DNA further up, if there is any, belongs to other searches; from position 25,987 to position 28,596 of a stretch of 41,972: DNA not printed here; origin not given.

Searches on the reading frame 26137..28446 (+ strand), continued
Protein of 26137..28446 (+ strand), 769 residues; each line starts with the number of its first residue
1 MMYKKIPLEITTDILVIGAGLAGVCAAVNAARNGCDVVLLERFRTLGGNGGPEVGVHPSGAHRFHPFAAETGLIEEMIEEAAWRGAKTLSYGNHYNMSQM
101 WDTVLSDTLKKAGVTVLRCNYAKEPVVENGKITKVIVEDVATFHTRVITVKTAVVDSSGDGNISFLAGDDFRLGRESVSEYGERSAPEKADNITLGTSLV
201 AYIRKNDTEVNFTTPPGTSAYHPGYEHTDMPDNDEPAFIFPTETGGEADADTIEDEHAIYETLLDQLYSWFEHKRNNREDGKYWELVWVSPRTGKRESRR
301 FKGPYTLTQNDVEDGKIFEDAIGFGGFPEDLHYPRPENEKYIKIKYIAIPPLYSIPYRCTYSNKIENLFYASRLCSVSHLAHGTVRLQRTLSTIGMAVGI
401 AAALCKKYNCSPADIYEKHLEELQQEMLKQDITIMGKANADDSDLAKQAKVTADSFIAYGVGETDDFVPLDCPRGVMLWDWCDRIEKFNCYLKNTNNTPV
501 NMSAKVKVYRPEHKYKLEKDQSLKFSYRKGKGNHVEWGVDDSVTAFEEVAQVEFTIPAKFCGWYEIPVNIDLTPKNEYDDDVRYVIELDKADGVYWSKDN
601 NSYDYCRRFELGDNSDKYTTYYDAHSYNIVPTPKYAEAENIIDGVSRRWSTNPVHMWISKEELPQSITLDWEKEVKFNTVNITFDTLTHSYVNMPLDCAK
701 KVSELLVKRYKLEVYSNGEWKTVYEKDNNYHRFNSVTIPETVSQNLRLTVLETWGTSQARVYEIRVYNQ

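Call 17: search_solved_structures(query=A1, max_evalue=0.1, show_alignments=2)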
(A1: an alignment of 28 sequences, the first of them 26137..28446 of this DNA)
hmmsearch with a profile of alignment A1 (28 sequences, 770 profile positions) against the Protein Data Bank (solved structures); distinct sequences matched with E-value up to 0.1: 226 (the best 60 are shown).
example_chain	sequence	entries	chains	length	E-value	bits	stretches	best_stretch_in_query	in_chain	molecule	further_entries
3rnm_A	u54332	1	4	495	3.1e-08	35.5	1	5-61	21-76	Dihydrolipoyl dehydrogenase, mitochondrial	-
2eq7_A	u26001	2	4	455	3.8e-08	35.2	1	12-59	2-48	2-oxoglutarate dehydrogenase E3 component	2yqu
5eqf_A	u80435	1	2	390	5.7e-08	34.6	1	12-66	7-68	UDP-galactopyranose mutase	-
4xgk_A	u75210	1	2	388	6.2e-08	34.5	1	12-66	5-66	UDP-galactopyranose mutase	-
5br7_A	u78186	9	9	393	6.7e-08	34.4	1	12-66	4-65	UDP-galactopyranose mutase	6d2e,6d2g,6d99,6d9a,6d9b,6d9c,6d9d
1zmc_A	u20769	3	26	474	7.1e-08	34.3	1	9-61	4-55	Dihydrolipoyl dehydrogenase, mitochondrial | Dihydrolipoyl dehydrogenase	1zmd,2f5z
5nhg_A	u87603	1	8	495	7.3e-08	34.3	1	8-61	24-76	Dihydrolipoyl dehydrogenase, mitochondrial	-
6hg8_A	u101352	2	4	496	7.4e-08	34.3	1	8-61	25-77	Dihydrolipoyl dehydrogenase, mitochondrial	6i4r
6i4p_A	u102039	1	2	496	7.4e-08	34.3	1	8-61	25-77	Dihydrolipoyl dehydrogenase, mitochondrial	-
6i4q_A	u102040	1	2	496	7.4e-08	34.3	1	8-61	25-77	Dihydrolipoyl dehydrogenase, mitochondrial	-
6i4s_A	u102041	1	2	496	7.4e-08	34.3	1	8-61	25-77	Dihydrolipoyl dehydrogenase, mitochondrial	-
6i4t_A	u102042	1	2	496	7.4e-08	34.3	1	8-61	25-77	Dihydrolipoyl dehydrogenase, mitochondrial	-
6i4u_A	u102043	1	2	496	7.4e-08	34.3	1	8-61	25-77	Dihydrolipoyl dehydrogenase, mitochondrial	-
6i4z_A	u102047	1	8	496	7.4e-08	34.3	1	8-61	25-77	Dihydrolipoyl dehydrogenase, mitochondrial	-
7psc_A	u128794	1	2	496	7.4e-08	34.3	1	8-61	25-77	Dihydrolipoyl dehydrogenase, mitochondrial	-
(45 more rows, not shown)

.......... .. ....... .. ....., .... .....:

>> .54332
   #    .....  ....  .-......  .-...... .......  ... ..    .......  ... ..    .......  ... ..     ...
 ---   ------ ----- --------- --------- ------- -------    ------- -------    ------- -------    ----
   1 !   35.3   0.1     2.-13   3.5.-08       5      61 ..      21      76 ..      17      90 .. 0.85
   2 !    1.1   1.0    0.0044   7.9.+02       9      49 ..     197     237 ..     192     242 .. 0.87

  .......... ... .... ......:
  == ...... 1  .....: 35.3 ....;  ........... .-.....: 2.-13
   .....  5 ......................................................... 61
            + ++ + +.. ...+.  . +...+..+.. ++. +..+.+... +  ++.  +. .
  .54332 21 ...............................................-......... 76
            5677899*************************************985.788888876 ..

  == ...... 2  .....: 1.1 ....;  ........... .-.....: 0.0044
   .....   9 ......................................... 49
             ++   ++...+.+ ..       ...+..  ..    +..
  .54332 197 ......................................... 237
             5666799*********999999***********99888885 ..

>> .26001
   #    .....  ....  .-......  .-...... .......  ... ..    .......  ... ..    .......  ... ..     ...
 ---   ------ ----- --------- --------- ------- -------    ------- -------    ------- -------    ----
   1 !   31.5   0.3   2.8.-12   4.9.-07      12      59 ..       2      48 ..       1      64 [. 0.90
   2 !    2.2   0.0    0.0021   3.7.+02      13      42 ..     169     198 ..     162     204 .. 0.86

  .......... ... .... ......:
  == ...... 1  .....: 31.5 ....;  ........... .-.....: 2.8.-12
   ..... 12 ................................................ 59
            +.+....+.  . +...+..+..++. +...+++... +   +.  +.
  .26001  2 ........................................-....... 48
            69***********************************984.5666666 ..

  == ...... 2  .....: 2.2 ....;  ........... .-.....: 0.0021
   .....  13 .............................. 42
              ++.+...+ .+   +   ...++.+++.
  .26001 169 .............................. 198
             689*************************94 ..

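Call 18: find_related_loci(query=A1, collection=genome_contigs, flank=10000)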
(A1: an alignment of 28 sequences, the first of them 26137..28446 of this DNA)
Query A1 (769 aa) in genome_contigs; peptide patterns used: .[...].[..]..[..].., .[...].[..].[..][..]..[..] (x = any residue, [..] = any of these).
117 stretches matched a pattern; 79 encode a relative of the query (tblastn E <= 1e-3); 76 distinct loci.
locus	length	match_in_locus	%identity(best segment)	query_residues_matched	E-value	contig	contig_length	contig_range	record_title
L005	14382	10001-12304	78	1-768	0e+0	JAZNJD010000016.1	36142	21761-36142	MAG: Acutalibacteraceae bacterium isolate T1900044681_TS20190147.MAGScoT_cleanbin_000007 SGB_1690_k141_1094619, whole ge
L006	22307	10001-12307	65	1-769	0e+0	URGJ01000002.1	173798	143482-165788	uncultured Ruminococcaceae bacterium isolate UMGS976 genome assembly, contig: NODE_8_length_173798_cov_11.905562, whole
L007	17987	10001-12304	64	2-769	0e+0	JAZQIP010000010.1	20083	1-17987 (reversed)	MAG: Acutalibacteraceae bacterium isolate T1900044623_TS20190089.MAGScoT_cleanbin_000035 SGB_916_k141_847837, whole geno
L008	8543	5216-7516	64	1-767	0e+0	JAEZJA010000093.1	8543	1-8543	MAG: Bacillota bacterium isolate OH_CDB_213 k127_1606435, whole genome shotgun sequence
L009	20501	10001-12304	64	2-769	0e+0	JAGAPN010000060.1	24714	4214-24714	MAG: Clostridia bacterium isolate RGIG8656 Water_deer_Cecum.Co__c988767, whole genome shotgun sequence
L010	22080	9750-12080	45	5-769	0e+0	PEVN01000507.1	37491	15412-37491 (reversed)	MAG: Armatimonadetes bacterium CG06_land_8_20_14_3_00_66_21 CG06_land_8_20_14_3.00_150_scaffold_2749_c, whole genome sho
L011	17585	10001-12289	48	9-767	0e+0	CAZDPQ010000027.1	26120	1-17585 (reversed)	MAG TPA_asm: uncultured Oscillospiraceae bacterium isolate binchicken_co190_421 genome assembly, contig: NODE_3525_lengt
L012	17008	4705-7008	46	12-768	0e+0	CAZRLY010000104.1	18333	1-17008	MAG TPA_asm: uncultured bacterium isolate binchicken_co97_140 genome assembly, contig: NODE_12430_length_18333_cov_6.353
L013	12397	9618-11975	46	1-768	0e+0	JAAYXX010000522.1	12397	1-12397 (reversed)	MAG: Chloroflexota bacterium isolate AS06rmzACSIP_190 612942_AS06, whole genome shotgun sequence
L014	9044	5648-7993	45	8-767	0e+0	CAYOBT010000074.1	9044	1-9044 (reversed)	MAG TPA_asm: uncultured Anaerolineales bacterium isolate binchicken_co334_27 genome assembly, contig: NODE_14471_length_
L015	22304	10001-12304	47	10-767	0e+0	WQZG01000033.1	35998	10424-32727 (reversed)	MAG: Treponema sp. isolate Emb289P4bin7 Ga0123357_10000586, whole genome shotgun sequence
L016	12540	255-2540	47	10-767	0e+0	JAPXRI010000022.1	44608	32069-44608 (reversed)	MAG: Bacillota bacterium isolate binned_ad_9.118 NODE_845_length_44608_cov_3.145658, whole genome shotgun sequence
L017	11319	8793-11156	45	1-767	0e+0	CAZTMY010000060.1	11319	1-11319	MAG TPA_asm: uncultured Anaerolineales bacterium isolate binchicken_co19_534 genome assembly, contig: NODE_9827_length_1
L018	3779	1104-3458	44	2-768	0e+0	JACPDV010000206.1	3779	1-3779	MAG: Armatimonadetes bacterium isolate NC_groundwater_318_Ag_B-0.1um_71_9 GD18-4_B1_scaffold_341305, whole genome shotgu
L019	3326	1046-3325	45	10-753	0e+0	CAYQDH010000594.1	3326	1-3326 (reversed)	MAG TPA_asm: uncultured Anaerolineales bacterium isolate SRP192927_co7_575 genome assembly, contig: NODE_76459_length_33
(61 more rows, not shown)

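Call 25: search_protein_families(library=pfam, alignment_id=A2, max_evalue=0.00001)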
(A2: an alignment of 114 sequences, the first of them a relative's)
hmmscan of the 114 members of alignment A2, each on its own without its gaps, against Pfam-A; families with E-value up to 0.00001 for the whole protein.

A. member 1, L001:7316-8413:+ (365 aa): 1 family
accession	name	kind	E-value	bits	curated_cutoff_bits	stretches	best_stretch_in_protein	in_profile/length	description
PF13472.12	Lipase_GDSL_2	-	1.2e-10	42.6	32.9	1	41-203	1-177/178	GDSL-like Lipase/Acylhydrolase family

B. families by the number of members that match (of 114 scanned): 145 families (the first 25 are shown)
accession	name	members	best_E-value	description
PF22725.1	GFO_IDH_MocA_C3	4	1.2e-29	GFO/IDH/MocA C-terminal domain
PF01408.29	GFO_IDH_MocA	4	1.3e-28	Oxidoreductase family, NAD-binding Rossmann fold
PF02894.22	GFO_IDH_MocA_C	4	4.4e-24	Oxidoreductase family, C-terminal alpha/beta domain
PF00358.26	PTS_EIIA_1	3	1.3e-47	phosphoenolpyruvate-dependent sugar phosphotransferase system, EIIA 1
PF02739.22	5_3_exonuc_N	3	1.5e-45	5'-3' exonuclease, N-terminal resolvase-like domain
PF00005.33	ABC_tran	3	1.5e-39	ABC transporter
PF22666.2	Glyco_hydro_2_N2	3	6.8e-34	Glycosyl hydrolase 2 galactose-binding domain-like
PF12950.13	TaqI_C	3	2.5e-28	TaqI-like C-terminal specificity domain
PF01367.25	5_3_exonuc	3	2.8e-26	5'-3' exonuclease, C-terminal SAM fold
PF04909.20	Amidohydro_2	3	1.1e-23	Amidohydrolase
PF00528.27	BPD_transp_1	3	5.8e-15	Binding-protein-dependent transport system inner membrane component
PF00703.27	Glyco_hydro_2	3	1.9e-09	Glycosyl hydrolases family 2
PF02901.20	PFL-like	2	2.4e-107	Pyruvate formate lyase-like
PF09573.16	RE_TaqI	2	3.6e-99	TaqI restriction endonuclease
PF04616.20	Glyco_hydro_43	2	9e-67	Glycosyl hydrolases family 43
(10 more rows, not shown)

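Call 26: predict_structure(alignment_id=A1)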
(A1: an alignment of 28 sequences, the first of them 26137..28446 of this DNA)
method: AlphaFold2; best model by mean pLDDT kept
length: 769 residues; sequences in the alignment: 28
mean_pLDDT: 92.1   pTM: 0.92
mean pLDDT of the five models: 92.1, 90.2, 90.0, 89.3, 87.7
residues with pLDDT >= 90: 575; 70-90: 179; 50-70: 12; < 50: 3
segments of 3 or more residues with pLDDT < 50: 1-3
pLDDT, mean of each block of 10 residues (from residue 1): 69 98 98 98 93 83 82 93 91 87 97 97 97 97 94 96 96 93 94 90 94 90 77 89 84 89 94 93 95 90 95 95 91 86 87 95 97 91 85 96 98 98 96 93 96 96 94 96 96 98 96 88 79 77 94 98 97 90 95 97 92 93 95 93 85 90 97 97 84 74 93 96 97 95 97 93 94
secondary structure, 60 per line:
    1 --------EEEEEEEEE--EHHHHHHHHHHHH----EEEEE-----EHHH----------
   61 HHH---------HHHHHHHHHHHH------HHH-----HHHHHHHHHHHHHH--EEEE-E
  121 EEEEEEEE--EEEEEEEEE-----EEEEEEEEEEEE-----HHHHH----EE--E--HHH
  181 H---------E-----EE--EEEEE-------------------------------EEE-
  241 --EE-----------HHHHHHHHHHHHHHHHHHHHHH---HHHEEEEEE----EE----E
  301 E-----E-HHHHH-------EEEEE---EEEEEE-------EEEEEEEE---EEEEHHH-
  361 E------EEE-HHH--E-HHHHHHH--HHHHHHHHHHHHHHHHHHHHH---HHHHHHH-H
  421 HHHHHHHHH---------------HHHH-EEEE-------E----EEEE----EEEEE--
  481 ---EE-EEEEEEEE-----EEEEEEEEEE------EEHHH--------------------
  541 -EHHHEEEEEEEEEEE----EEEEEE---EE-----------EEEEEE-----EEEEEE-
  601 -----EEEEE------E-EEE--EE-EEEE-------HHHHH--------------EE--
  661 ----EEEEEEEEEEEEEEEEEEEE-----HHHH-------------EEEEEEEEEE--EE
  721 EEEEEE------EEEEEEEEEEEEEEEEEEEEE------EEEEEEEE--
elements in order (helices of 4 or more, strands of 3 or more residues): E9-17 H21-32 E37-41 H73-84 H99-112 E115-118 E120-128 E131-139 E145-156 H162-166 H178-181 E201-205 E237-239 H256-277 E284-289 H309-313 E321-325 E329-334 E342-349 E353-356 E368-370 H379-385 H388-408 H412-418 H420-429 H445-448 E450-453 E466-469 E474-478 E487-494 E500-509 E546-556 E561-566 E583-588 E594-599 E606-610 E619-621 E627-630 H638-642 E665-684 H690-693 E707-716 E719-726 E733-753 E760-767

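Call 29: fold_search(model_id=the predicted structure, library=pdb)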
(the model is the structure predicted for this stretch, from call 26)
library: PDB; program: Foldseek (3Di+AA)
matches with E <= 10: 1979; with E <= 0.001: 1392
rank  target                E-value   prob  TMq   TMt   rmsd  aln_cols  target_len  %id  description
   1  3oz2                  4.1e-12  1.00  0.27  0.47   9.1       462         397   13  Crystal structure of a geranylgeranyl bacteriochlorophyll reductase-like (Ta0516) from Thermoplasma acidophilum at 1.60  (released 2010-10-27)
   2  3e1t                  4.9e-11  1.00  0.28  0.46  10.6       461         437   13  Structure and action of the myxobacterial chondrochloren halogenase CndH, a new variant of FAD-dependent halogenases (released 2009-02-24)
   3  2qa2                  7.3e-11  1.00  0.28  0.41  10.1       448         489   14  Crystal structure of CabE, an aromatic hydroxylase from angucycline biosynthesis, determined to 2.7 A resolution (released 2007-08-14)
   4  8zop                  7.3e-11  1.00  0.27  0.47  10.1       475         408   14  Structure of FasV in complex with FAD (released 2025-04-02)
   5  8urd_C                7.7e-11  1.00  0.25  0.42  10.7       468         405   13  Bacillus niacini flavin monooxygenase with bound (2,6)DHP (released 2024-09-18)
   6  8fhj_A                9.7e-11  1.00  0.25  0.34  10.9       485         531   10  Crystal structure of a FAD monooxygenease from Methylocystis sp. Strain SB2 (released 2023-05-03)
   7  1qlb_A                1.3e-10  1.00  0.19  0.22  21.3       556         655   12  respiratory complex II-like fumarate reductase from Wolinella succinogenes (released 1999-11-29)
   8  2qa1                  1.4e-10  1.00  0.26  0.39  10.2       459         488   13  Crystal structure of PgaE, an aromatic hydroxylase involved in angucycline biosynthesis (released 2007-08-14)
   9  4k5r_A                1.4e-10  1.00  0.25  0.37   9.9       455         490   13  The 2.0 angstrom crystal structure of MTMOIV, a baeyer-villiger monooxygenase from the mithramycin biosynthetic pathwa (released 2013-10-09)
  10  7vwp_A                1.5e-10  1.00  0.27  0.40  11.5       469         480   12  Structure of the flavin-dependent monooxygenase FlsO1 from the biosynthesis of fluostatinsin (released 2022-09-21)
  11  8fhj_C                1.5e-10  1.00  0.24  0.33  10.7       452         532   10  Crystal structure of a FAD monooxygenease from Methylocystis sp. Strain SB2 (released 2023-05-03)
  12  4opu                  3.0e-10  1.00  0.28  0.43   8.8       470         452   11  Constructing tailored isoprenoid products by structure-guided modification of geranylgeranyl reductase (released 2014-07-09)
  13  8uiu_A                3.0e-10  1.00  0.24  0.40  11.1       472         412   14  Structure of an FMO from Bacillus niacini (released 2024-09-18)
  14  9kq3_A                3.0e-10  1.00  0.21  0.25  14.7       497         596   11  Cryo-EM structure of Saccharomyces cerevisiae Mitochondrial Respiratory Complex II in pydiflumetofen-bound state (released 2025-09-03)
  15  4k2x_A                3.1e-10  1.00  0.26  0.39  10.4       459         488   12  OxyS anhydrotetracycline hydroxylase from Streptomyces rimosus (released 2013-05-15)
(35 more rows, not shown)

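Call 31: find_encoding_contigs(protein=P0007, flank=10000, max_places=1)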
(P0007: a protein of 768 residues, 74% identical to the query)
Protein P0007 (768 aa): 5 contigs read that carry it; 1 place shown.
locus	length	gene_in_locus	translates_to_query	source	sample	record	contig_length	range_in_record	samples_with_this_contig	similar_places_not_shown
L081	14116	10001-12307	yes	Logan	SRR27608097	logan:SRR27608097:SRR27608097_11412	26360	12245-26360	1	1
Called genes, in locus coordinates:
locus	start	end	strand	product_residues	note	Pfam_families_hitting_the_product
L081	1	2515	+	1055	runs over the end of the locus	PF02018:CBM_4_9 (faint)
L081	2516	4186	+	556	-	-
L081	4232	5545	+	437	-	PF01547:SBP_bac_1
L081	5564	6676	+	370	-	PF06452:CBM9_1 (faint)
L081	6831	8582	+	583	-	PF06580:His_kinase, PF02518:HATPase_c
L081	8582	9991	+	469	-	PF00072:Response_reg, PF12833:HTH_18, PF00165:HTH_AraC (weak)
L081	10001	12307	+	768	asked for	PF00890:FAD_binding_2 (weak), PF01134:GIDA (weak), PF01266:DAO (weak), PF12831:FAD_oxidored, PF13450:NAD_binding_8 (weak)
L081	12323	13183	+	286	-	PF01261:AP_endonuc_2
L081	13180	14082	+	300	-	PF01261:AP_endonuc_2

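Call 32: find_encoding_contigs(protein=P0010, flank=10000, max_places=1)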
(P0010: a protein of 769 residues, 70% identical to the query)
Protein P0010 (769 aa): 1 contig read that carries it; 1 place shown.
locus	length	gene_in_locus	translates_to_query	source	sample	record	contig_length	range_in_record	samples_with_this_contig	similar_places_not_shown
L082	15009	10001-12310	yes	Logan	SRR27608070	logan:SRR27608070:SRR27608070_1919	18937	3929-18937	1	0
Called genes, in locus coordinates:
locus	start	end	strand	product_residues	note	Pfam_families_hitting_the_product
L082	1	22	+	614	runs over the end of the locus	PF13088:BNR_2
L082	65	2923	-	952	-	PF00404:Dockerin_1 (weak)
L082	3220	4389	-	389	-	PF00480:ROK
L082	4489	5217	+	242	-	PF13353:Fer4_12, PF04055:Radical_SAM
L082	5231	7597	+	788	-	PF02901:PFL-like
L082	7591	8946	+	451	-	PF00370:FGGY_N, PF02782:FGGY_C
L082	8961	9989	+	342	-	-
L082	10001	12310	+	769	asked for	PF00890:FAD_binding_2 (weak), PF01134:GIDA (weak), PF01266:DAO (weak), PF07992:Pyr_redox_2 (faint), PF12831:FAD_oxidored, PF13450:NAD_binding_8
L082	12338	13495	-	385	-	PF06898:YqfD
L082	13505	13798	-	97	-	PF07873:YabP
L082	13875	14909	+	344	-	-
